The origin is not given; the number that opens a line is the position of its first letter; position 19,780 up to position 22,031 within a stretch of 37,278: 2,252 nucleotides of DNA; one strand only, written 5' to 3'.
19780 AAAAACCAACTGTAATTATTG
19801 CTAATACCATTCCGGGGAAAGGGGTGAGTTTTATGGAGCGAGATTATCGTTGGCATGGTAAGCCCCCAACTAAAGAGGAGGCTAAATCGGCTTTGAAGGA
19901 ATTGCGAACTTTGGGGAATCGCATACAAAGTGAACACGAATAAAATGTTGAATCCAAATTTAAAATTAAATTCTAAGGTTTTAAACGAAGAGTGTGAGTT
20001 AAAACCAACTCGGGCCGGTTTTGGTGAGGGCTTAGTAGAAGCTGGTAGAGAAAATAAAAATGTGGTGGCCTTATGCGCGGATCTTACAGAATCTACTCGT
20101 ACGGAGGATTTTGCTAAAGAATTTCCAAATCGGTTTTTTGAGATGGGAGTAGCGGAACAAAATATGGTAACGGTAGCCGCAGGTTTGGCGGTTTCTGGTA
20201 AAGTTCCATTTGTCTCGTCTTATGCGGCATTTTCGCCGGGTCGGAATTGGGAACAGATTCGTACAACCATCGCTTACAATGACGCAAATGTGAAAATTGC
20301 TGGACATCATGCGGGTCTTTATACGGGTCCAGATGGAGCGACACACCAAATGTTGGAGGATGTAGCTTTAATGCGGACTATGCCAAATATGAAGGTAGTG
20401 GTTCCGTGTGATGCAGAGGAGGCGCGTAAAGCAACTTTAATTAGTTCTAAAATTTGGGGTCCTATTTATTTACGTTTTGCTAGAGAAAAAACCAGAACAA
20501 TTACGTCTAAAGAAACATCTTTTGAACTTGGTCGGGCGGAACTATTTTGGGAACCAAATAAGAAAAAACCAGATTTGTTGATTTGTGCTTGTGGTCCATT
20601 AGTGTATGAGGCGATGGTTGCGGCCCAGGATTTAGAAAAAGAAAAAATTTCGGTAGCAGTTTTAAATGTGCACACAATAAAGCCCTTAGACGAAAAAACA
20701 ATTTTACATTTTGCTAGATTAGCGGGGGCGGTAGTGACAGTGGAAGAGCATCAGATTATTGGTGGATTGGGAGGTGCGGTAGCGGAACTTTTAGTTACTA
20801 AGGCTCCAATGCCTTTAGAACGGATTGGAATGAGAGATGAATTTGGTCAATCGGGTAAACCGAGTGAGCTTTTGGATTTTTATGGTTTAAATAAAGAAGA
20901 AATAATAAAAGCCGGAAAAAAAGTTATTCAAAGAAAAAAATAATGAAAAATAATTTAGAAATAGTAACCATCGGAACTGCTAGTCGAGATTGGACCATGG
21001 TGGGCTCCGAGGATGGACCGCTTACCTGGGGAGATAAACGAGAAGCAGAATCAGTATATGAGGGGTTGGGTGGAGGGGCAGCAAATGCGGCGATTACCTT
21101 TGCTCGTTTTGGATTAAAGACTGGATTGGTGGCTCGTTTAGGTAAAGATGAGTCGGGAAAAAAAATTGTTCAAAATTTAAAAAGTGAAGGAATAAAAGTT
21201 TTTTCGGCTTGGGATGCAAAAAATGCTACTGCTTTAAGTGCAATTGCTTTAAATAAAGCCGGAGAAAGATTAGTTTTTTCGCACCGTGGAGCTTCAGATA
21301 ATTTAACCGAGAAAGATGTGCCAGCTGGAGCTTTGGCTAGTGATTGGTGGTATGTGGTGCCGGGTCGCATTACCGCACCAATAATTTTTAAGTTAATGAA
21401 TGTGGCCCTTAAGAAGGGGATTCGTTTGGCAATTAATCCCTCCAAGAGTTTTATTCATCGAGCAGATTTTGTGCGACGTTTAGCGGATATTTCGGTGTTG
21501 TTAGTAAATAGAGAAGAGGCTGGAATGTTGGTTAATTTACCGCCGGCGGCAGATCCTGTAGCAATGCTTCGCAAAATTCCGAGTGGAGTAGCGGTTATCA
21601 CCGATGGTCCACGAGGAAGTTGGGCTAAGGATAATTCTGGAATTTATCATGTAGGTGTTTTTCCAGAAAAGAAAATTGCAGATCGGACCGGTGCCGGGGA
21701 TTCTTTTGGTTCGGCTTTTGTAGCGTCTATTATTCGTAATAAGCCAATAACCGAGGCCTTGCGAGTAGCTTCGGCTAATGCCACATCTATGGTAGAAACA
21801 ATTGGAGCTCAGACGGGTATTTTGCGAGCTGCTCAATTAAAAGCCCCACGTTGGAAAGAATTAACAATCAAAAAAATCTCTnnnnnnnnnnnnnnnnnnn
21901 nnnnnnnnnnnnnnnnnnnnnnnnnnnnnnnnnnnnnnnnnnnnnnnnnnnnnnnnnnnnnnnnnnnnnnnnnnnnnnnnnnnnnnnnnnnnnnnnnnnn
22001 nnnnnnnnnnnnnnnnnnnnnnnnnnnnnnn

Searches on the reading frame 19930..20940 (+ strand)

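Call 85: search_protein_families(library=pfam, proteins=[window:19930-20940:+], max_evalue=0.0001)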
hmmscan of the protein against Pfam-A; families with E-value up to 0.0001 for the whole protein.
window:19930-20940:+ (337 aa): 3 families
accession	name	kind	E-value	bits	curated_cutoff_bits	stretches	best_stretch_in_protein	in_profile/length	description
PF02779.29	Transket_pyr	-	2.6e-40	138.4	27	1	27-189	5-173/174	Transketolase, pyrimidine binding domain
PF02780.25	Transketolase_C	-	3.6e-28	98.4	25.9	1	209-325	5-124/124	Transketolase, C-terminal domain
PF22613.1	Transketolase_C_1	-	2.4e-05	25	27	0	210-320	8-112/113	Transketolase-like TK C-terminal domain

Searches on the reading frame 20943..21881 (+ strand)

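Call 85: search_protein_families(library=pfam, proteins=[window:20943-21881:+], max_evalue=0.0001)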
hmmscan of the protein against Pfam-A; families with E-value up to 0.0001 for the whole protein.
window:20943-21881:+ (313 aa): 1 family
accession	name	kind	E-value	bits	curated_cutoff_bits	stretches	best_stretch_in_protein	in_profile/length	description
PF00294.29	PfkB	-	4e-41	141.8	25.8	1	6-292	3-298/302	pfkB family carbohydrate kinase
